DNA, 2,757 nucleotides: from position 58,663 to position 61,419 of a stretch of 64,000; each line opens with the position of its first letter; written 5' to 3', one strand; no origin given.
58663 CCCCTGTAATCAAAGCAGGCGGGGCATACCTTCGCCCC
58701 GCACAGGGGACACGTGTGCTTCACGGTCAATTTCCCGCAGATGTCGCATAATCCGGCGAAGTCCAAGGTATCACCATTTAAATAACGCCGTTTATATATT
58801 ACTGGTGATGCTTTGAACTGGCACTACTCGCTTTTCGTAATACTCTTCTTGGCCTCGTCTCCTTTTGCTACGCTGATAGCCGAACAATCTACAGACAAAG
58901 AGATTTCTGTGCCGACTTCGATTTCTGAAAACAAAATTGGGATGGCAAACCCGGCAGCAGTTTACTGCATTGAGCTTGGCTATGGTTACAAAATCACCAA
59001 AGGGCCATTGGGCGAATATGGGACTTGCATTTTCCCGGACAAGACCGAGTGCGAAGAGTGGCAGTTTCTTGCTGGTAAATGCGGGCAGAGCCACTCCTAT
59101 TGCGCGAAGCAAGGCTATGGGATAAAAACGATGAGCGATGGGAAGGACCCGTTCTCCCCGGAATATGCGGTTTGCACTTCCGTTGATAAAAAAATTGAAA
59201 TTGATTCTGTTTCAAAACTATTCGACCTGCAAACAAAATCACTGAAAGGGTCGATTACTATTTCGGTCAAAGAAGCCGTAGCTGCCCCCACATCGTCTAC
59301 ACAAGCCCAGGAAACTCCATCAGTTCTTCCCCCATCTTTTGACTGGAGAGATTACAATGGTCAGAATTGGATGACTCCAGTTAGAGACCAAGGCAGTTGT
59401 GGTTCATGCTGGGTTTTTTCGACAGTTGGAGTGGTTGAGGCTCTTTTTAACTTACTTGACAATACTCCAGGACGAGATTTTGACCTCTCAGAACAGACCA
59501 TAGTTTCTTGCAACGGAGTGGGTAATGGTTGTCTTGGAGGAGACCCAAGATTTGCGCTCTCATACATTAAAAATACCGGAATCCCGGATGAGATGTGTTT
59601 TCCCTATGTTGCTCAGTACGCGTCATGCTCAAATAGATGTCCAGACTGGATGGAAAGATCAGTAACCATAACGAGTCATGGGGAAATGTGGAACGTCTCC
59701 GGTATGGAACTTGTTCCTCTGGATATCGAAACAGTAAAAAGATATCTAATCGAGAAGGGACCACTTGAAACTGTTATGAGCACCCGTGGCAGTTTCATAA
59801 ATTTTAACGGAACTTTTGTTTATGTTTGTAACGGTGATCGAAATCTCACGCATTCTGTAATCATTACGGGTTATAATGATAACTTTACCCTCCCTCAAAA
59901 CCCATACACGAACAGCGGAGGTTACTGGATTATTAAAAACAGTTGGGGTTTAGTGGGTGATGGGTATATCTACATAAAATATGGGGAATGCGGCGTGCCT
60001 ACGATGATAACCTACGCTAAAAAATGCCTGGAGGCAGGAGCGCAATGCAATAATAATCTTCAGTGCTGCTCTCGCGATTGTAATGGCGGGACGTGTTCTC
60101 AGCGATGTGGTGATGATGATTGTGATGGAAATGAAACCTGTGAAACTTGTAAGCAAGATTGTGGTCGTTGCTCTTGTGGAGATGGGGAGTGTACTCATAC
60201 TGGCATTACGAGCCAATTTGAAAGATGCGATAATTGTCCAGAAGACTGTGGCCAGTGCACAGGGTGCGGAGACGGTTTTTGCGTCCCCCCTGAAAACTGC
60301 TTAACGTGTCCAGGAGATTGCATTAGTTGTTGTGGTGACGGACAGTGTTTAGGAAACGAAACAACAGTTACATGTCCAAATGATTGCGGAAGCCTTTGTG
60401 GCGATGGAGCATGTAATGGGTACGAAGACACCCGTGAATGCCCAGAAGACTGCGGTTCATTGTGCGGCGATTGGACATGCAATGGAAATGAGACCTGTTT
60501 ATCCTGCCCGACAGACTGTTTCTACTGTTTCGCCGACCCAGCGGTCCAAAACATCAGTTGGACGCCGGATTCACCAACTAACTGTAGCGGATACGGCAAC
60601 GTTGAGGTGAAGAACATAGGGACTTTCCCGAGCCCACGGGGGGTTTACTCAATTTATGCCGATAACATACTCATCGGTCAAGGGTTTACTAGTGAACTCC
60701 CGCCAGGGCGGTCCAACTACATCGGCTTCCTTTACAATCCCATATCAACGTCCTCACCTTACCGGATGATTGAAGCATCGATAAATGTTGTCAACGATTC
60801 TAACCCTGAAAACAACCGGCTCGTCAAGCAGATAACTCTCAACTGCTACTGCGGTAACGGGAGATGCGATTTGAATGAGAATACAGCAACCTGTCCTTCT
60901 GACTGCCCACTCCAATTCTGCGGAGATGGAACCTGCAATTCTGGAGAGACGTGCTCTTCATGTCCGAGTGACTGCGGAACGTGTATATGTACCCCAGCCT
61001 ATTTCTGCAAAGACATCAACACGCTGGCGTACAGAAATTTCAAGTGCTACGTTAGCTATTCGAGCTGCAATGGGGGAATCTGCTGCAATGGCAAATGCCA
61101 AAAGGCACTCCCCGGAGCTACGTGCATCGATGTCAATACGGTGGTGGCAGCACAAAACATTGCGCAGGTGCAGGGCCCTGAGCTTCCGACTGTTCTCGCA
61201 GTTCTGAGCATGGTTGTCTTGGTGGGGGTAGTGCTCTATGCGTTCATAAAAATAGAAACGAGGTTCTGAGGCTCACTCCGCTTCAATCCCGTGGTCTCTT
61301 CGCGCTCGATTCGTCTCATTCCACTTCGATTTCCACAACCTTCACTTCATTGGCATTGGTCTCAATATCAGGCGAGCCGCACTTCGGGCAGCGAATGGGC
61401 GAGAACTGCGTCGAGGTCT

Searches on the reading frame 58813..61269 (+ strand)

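Call 64: search_protein_families(library=pfam, proteins=[window:58813-61269:+], max_evalue=0.001)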
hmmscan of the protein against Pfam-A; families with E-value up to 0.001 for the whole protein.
window:58813-61269:+ (818 aa): 2 families
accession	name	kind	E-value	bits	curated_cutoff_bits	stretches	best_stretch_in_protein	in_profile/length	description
PF00112.29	Peptidase_C1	-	1.6e-41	143.3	20.7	1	172-401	1-218/220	Papain family cysteine protease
PF03891.20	DUF333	-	1.4e-17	64.2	25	1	43-88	1-46/47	Domain of unknown function (DUF333)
